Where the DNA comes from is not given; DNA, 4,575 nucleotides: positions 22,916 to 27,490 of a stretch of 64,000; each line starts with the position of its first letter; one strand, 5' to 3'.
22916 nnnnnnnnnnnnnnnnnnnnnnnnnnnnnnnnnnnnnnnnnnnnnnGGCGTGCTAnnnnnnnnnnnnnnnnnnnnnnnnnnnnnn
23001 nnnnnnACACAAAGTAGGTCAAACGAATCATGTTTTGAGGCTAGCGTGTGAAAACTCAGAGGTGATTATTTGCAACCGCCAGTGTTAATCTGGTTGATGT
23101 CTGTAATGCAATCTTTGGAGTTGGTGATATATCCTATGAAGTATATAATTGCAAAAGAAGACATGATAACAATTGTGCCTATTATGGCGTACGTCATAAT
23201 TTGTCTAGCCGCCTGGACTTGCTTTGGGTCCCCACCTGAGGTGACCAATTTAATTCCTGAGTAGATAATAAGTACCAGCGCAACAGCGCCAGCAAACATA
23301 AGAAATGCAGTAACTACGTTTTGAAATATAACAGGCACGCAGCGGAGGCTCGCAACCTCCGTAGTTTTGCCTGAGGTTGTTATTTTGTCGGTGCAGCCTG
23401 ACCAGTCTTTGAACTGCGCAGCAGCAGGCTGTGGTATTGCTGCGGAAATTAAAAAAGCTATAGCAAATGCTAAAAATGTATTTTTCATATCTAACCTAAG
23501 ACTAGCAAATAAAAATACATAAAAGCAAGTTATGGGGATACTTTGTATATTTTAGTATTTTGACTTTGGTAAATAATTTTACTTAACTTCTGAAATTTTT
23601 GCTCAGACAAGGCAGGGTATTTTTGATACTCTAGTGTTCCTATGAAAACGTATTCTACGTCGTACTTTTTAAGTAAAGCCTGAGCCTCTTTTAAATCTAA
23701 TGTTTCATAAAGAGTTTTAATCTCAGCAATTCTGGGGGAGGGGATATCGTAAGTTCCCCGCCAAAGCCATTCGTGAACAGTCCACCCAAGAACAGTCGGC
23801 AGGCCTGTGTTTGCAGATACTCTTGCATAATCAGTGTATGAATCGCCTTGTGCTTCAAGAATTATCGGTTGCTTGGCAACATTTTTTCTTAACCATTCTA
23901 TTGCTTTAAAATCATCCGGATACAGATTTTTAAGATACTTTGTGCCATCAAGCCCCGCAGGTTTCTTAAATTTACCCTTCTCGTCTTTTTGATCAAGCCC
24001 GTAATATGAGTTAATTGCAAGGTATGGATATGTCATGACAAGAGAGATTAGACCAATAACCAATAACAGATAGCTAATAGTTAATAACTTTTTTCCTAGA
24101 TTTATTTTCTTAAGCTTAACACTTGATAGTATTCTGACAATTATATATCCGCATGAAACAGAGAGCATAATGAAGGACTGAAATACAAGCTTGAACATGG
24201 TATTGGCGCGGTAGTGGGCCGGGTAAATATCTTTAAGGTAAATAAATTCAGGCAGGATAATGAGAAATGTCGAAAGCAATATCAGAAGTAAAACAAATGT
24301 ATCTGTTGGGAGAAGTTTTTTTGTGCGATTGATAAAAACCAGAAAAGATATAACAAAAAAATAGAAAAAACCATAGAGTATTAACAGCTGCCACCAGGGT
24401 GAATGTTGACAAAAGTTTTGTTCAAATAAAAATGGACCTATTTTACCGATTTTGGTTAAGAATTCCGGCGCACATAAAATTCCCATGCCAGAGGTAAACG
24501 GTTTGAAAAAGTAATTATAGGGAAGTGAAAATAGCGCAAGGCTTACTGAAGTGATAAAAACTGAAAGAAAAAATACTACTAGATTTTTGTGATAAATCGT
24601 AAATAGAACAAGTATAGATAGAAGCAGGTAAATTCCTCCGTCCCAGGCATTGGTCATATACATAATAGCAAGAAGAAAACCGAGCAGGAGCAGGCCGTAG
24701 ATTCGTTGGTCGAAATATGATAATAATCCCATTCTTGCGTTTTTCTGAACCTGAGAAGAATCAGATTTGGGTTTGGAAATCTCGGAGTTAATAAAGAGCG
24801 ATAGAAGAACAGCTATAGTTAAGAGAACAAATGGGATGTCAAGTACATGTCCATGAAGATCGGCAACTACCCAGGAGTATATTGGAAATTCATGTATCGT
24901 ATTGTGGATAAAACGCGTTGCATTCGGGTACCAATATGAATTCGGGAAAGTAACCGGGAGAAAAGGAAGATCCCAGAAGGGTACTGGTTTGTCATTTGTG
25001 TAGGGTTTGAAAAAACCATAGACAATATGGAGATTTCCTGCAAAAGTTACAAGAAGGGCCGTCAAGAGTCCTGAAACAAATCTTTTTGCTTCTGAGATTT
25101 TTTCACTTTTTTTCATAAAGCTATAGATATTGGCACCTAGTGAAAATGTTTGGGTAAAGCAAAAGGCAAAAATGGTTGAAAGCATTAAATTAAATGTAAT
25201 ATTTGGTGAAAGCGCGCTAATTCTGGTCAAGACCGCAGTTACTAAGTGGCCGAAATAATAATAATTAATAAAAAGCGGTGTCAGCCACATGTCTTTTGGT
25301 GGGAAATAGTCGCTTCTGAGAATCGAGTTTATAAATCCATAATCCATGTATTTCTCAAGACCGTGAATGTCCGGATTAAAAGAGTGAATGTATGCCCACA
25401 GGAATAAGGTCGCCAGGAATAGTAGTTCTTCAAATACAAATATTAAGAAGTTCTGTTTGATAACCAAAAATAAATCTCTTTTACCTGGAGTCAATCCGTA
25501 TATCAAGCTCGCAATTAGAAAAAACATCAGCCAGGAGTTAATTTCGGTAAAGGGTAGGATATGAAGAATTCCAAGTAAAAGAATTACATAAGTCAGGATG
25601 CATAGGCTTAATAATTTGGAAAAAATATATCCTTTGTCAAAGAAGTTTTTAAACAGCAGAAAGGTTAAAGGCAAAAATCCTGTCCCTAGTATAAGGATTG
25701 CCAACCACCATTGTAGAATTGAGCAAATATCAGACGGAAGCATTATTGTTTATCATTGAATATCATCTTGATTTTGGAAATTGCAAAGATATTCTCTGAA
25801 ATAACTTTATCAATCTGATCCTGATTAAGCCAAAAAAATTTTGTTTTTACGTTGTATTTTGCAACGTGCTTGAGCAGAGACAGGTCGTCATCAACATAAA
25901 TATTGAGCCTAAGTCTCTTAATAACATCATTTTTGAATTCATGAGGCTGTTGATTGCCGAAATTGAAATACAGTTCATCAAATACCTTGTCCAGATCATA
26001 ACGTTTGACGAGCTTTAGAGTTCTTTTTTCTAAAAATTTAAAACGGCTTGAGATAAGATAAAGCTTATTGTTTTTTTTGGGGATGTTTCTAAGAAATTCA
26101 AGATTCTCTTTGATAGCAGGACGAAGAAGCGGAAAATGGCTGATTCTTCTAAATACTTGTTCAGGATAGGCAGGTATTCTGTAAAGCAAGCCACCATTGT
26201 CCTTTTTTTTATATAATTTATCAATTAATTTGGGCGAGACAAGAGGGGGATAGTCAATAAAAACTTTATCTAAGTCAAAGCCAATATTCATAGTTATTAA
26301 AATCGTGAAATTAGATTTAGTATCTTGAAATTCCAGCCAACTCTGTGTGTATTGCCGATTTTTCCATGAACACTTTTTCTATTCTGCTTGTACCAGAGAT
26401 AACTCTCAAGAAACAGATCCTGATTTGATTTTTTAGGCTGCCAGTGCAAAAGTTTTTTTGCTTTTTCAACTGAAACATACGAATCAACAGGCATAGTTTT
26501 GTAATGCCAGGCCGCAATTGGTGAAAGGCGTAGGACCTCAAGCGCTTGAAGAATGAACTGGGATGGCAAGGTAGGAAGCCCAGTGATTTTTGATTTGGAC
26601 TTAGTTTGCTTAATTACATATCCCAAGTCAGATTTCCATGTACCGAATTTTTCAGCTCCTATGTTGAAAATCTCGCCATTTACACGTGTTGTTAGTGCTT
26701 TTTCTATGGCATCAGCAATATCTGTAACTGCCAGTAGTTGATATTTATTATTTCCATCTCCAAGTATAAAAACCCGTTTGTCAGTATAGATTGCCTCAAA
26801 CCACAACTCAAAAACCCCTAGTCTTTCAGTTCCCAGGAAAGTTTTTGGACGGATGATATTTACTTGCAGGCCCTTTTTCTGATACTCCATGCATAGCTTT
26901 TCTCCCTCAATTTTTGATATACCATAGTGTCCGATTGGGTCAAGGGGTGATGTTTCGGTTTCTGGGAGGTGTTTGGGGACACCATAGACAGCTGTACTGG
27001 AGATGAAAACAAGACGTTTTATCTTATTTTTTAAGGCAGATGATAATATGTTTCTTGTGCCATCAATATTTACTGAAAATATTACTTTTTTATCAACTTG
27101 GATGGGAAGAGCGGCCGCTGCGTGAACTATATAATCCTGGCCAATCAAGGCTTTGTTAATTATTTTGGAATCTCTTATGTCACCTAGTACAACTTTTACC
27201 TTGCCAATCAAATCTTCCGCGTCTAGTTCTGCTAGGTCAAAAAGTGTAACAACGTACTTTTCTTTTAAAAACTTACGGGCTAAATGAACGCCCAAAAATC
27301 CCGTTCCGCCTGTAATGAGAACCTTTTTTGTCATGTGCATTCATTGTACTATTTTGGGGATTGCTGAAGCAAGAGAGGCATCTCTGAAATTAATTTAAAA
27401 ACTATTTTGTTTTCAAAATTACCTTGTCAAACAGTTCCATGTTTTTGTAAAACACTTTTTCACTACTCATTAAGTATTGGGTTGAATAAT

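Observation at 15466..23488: Minimal monoderm-type T4SS/conjugation-like operon beside the replication origin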

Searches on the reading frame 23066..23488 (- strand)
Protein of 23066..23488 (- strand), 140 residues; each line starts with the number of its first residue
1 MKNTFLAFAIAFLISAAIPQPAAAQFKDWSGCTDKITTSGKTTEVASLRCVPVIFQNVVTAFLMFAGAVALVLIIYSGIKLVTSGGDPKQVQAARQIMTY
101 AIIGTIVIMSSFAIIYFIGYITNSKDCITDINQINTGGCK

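Call 3: search_protein_families(library=pfam, proteins=[window:23066-23488:-], max_evalue=1)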
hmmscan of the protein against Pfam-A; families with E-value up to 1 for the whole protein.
window:23066-23488:- (140 aa): 3 families
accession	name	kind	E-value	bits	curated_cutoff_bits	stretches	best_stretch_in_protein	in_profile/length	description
PF18895.5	T4SS_pilin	-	6.1e-09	36.3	26.6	1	53-118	7-71/71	Type IV secretion system pilin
PF15875.10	DUF4731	-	0.0071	17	27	0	19-76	1-62/75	Domain of unknown function (DUF4731)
PF19607.4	DUF6112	-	0.7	10.2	25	1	55-108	16-70/88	Family of unknown function (DUF6112)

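Call 4: search_protein_families(library=ncbifam, proteins=[window:23066-23488:-], max_evalue=1)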
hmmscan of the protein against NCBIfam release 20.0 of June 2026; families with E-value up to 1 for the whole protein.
window:23066-23488:- (140 aa): 5 families
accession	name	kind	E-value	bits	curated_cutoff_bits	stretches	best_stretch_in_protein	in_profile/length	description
NF045849.1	ICE_MMCAP2_0565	equivalog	0.00016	21.3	40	1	57-118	15-76/80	Mbov_0395 family pilin-like conjugal transfer protein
NF041646.1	VC0807_fam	subfamily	0.0043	16.7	65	1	7-111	90-187/189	VC0807 family protein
NF043055.1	T4SS_Ceg9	equivalog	0.024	14.2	400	1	50-127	49-124/241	Dot/Icm T4SS effector Ceg9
NF002796.0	PRK02935.1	equivalog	0.12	12.2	108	1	72-124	24-67/118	hypothetical protein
NF041742.1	WGxxGxxG_fam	subfamily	0.45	11.1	35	1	1-43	1-42/69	WGxxGxxG family protein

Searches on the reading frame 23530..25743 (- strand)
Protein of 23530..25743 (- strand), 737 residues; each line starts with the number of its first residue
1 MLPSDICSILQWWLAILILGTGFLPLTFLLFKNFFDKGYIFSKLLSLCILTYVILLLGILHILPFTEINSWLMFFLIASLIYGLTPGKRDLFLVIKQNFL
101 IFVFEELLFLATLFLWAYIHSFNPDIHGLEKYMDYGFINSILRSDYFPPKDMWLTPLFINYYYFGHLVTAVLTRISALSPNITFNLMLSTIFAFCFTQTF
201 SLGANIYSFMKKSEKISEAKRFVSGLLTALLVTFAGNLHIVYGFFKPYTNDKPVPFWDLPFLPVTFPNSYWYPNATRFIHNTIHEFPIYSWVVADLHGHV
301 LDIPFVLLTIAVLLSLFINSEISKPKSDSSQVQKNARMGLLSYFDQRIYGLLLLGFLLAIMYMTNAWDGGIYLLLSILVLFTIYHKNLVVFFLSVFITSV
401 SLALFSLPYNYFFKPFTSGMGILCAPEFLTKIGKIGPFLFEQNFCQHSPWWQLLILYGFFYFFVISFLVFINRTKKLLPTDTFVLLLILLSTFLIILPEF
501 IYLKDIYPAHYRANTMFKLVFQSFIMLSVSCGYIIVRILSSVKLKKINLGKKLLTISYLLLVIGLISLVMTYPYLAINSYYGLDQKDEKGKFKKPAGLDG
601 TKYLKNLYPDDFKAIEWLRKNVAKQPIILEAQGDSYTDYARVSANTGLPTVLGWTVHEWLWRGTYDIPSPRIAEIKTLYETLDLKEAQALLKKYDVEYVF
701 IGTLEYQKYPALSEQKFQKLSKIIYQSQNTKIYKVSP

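Call 3: search_protein_families(library=pfam, proteins=[window:23530-25743:-], max_evalue=1)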
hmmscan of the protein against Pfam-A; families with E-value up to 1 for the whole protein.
window:23530-25743:- (737 aa): 1 family
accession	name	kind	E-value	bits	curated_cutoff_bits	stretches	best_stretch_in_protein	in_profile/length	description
PF10060.15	DUF2298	-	4.6e-90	303.3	27.8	2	49-471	1-386/488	Uncharacterized membrane protein (DUF2298)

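Call 4: search_protein_families(library=ncbifam, proteins=[window:23530-25743:-], max_evalue=1)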
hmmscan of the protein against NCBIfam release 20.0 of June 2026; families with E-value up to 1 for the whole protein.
window:23530-25743:- (737 aa): 1 family
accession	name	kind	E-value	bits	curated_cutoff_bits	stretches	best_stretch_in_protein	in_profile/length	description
TIGR03662.1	Chlor_Arch_YYY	subfamily_domain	5e-151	504.8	300.25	2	6-469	2-425/727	chlor_Arch_YYY domain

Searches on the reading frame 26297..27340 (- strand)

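Call 43: search_protein_families(library=pfam, proteins=[window:26297-27340:-], max_evalue=0.001)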
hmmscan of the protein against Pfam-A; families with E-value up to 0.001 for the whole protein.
window:26297-27340:- (347 aa): 8 families
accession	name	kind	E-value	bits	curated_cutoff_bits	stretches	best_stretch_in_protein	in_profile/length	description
PF01370.27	Epimerase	-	2.7e-42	145.3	20.9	1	7-228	1-240/240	NAD dependent epimerase/dehydratase family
PF16363.11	GDP_Man_Dehyd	-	8.1e-25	88.4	27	1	8-309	1-328/332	GDP-mannose 4,6 dehydratase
PF01073.25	3Beta_HSD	-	4.2e-22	78.9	22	1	8-212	1-225/280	3-beta hydroxysteroid dehydrogenase/isomerase family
PF07993.18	NAD_binding_4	-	1.4e-18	67.4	20.1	1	43-177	58-216/258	Male sterility protein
PF04321.23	RmlD_sub_bind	-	2.8e-15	56.6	27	1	6-250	2-235/287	RmlD substrate binding domain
PF13460.12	NAD_binding_10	-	5.1e-15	56.3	27.2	1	11-169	1-147/184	NAD(P)H-binding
PF02719.21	Polysacc_synt_2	-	2.8e-14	53.4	20.2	1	7-225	1-226/293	Polysaccharide biosynthesis protein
PF05368.20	NmrA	-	1.6e-05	25.1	27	1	3-114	1-106/298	NmrA-like family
